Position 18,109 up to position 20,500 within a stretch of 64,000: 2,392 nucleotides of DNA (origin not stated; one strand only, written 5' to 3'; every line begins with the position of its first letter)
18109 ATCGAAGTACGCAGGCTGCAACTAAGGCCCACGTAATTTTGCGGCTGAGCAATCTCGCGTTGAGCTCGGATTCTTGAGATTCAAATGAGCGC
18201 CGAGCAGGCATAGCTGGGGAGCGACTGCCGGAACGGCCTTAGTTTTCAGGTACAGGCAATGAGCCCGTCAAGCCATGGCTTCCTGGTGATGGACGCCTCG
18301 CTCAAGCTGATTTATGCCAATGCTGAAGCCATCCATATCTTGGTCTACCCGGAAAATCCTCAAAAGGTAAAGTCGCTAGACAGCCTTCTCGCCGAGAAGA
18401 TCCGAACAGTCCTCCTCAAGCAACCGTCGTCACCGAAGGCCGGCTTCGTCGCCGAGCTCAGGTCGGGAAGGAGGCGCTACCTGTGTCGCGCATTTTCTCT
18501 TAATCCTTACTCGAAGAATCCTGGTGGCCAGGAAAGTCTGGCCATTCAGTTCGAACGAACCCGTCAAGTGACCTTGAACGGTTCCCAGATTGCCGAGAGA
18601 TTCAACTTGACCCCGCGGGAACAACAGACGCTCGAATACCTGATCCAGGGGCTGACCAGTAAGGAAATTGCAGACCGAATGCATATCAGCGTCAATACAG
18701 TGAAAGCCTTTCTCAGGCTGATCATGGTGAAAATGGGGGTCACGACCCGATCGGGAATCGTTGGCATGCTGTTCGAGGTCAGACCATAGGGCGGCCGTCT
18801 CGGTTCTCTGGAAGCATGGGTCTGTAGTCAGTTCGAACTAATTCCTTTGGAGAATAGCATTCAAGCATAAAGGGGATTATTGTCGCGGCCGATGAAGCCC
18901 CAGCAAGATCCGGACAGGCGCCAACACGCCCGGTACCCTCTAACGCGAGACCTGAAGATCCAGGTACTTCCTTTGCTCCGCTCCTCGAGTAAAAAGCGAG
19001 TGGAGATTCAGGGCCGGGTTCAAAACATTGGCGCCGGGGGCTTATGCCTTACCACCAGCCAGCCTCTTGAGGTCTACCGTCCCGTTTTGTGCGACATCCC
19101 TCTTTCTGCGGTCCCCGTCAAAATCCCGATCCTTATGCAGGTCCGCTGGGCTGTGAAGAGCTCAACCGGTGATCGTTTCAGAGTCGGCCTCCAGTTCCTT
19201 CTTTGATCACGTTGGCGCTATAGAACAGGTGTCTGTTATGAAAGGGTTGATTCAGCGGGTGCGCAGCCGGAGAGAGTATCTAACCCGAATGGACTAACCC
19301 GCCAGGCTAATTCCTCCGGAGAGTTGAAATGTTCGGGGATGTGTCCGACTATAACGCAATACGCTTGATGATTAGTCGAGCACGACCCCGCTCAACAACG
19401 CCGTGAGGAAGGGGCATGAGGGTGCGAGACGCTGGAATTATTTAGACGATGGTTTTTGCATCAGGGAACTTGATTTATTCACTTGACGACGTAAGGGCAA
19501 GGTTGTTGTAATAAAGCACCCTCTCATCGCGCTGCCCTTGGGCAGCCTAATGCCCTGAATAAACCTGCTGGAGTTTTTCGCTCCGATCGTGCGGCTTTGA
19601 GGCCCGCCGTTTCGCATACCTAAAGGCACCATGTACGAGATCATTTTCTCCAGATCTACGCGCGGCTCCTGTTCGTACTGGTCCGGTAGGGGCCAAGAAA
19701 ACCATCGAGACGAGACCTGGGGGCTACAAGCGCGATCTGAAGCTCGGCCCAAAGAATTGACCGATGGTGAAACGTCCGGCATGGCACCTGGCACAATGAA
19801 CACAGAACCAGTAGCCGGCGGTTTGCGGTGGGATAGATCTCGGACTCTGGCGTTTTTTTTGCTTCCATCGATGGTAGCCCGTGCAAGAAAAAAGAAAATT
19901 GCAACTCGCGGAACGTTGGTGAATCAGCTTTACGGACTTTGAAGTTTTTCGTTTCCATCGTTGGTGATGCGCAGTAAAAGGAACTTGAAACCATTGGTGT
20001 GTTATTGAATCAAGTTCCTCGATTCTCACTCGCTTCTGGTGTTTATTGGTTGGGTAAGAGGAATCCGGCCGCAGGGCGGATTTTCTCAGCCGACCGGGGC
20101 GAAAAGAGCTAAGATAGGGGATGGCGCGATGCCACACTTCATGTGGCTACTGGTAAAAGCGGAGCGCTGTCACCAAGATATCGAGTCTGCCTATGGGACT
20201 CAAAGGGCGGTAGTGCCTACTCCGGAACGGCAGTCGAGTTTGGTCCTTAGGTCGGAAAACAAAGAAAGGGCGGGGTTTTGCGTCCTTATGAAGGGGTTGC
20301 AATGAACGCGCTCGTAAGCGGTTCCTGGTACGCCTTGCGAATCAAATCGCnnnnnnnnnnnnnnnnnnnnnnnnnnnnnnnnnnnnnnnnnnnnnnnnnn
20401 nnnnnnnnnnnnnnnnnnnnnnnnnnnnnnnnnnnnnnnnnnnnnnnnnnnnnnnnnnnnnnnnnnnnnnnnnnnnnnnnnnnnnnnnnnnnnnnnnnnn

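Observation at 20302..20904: RfaH/UpxY/LoaP-type NusG paralog leading a large polysaccharide operon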

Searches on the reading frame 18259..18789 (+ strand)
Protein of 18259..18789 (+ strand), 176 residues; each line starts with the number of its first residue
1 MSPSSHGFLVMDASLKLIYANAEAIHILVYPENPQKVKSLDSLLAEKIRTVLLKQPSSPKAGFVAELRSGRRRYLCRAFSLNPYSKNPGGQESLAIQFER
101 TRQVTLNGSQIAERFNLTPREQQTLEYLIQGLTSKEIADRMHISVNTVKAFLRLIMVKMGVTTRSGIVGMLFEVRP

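Call 4: search_protein_families(library=pfam, proteins=[window:18259-18789:+], max_evalue=0.01)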
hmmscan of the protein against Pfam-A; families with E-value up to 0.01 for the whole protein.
window:18259-18789:+ (176 aa): 9 families
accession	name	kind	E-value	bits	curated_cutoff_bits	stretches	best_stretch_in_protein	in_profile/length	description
PF00196.25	GerE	-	2.1e-16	59.7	23.5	1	116-170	2-56/57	Bacterial regulatory proteins, luxR family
PF08281.18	Sigma70_r4_2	-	7.6e-08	32.3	25.7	1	117-158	11-53/54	Sigma-70, region 4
PF04545.22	Sigma70_r4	-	3.7e-05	23.6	24.1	1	117-153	5-42/50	Sigma-70, region 4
PF13384.12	HTH_23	-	0.00024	21.3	24.6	1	125-152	11-38/50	Homeodomain-like domain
PF08279.18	HTH_11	-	0.00037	20.7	25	0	120-149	1-33/55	HTH domain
PF13412.12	HTH_24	-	0.0014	18.6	21.9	0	131-153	17-39/48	Winged helix-turn-helix DNA-binding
PF14493.12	HTH_40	-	0.0034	18.1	27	1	121-152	2-33/89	Helix-turn-helix domain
PF07638.17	Sigma70_ECF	-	0.0037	17.6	21.1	1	115-161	134-181/185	ECF sigma factor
PF13518.12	HTH_28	-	0.0042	17.6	25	0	123-153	4-34/52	Helix-turn-helix domain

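Call 5: search_protein_families(library=ncbifam, proteins=[window:18259-18789:+], max_evalue=0.01)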
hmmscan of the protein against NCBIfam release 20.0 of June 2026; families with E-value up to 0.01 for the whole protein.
window:18259-18789:+ (176 aa): 29 families (the best 25 are shown)
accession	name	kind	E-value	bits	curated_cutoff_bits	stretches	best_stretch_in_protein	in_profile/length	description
NF040749.1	tetrathio_RR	equivalog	3.1e-10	40.1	290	1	99-171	112-188/191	tetrathionate respiration response regulator TtrR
NF041232.1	BagY_FevT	exception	1.9e-09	36.9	700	1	5-172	183-352/367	LuxR family transcriptional regulator BagY/FevT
NF047785.1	respo_reg_MadR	equivalog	2.9e-09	36.6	300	1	111-168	143-200/209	MadR family response regulator transcription factor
NF052445.1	RespRegMctR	equivalog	2.8e-08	33.4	300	1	102-170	130-198/205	two-component system response regulator MctR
TIGR03020.2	EpsA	equivalog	3.9e-08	33.2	170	1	114-168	188-242/247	XrtB/PEP-CTERM-associated transcriptional regulator EpsA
NF006900.1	PRK09390.1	equivalog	1.8e-07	30.9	255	1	100-172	125-198/203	response regulator FixJ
NF007935.0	PRK10651.1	equivalog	5.3e-07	29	250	1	114-164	153-203/216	two-component system response regulator NarL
NF007505.1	PRK10100.1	equivalog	1e-06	28.6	250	1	109-165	137-193/204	biofilm master transcriptional regulator CsgD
NF008548.0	PRK11475.1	equivalog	2.2e-06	27.4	176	1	92-167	107-185/207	DNA-binding transcriptional activator BglJ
NF047402.1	TransRegVisN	equivalog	3.1e-06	26.6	250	1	113-168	182-237/246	transcriptional regulator VisN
NF011896.0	PRK15369.1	equivalog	3.2e-06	26.9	242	1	112-161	145-194/211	two component system response regulator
NF007403.0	PRK09935.1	equivalog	3.4e-06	26.8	271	1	101-163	137-196/210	fimbria biosynthesis transcriptional regulator FimZ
NF007708.0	PRK10403.1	equivalog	3.6e-06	26.6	343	1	116-166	153-203/215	nitrate/nitrite response regulator protein NarP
NF041673.1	transregRamA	equivalog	5.1e-06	25.8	500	1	110-167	212-269/280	acetate metabolism transcriptional regulator RamA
NF052366.1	photon_PedR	equivalog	7.1e-06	26.1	120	1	116-168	2-54/74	photosynthetic electron transport-dependent transcriptional regulator PedR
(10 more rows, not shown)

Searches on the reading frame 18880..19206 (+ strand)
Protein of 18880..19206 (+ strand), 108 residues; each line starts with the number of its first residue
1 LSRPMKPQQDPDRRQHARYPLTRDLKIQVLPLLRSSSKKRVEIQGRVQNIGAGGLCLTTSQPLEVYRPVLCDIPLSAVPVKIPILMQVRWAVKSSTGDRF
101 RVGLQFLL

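Call 4: search_protein_families(library=pfam, proteins=[window:18880-19206:+], max_evalue=0.01)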
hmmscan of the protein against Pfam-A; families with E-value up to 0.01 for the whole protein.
window:18880-19206:+ (108 aa): 1 family
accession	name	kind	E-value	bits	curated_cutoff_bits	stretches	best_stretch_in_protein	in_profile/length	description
PF07238.19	PilZ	-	1.2e-08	35.7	22.5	1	12-107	1-86/102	PilZ domain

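Call 5: search_protein_families(library=ncbifam, proteins=[window:18880-19206:+], max_evalue=0.01)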
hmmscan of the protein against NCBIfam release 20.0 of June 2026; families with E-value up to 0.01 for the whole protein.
window:18880-19206:+ (108 aa): 1 family
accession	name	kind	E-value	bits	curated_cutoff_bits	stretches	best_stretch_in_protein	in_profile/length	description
TIGR02266.1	gmx_TIGR02266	paralog_domain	0.00046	20.3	68.7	1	41-107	15-81/96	TIGR02266 family protein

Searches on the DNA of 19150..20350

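Call 41: search_rna_families(source=window, start=19150, end=20350, threshold=evalue, max_evalue=5)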
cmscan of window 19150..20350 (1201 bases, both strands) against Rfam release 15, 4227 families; matches with E-value up to 5: 1.
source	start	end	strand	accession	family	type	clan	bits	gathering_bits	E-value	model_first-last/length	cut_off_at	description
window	20085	20108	+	RF03156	L31-Firmicutes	Cis-reg; leader;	CL00118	14.6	33.3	4.8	1-32/32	no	L31-Firmicutes ribosomal protein leader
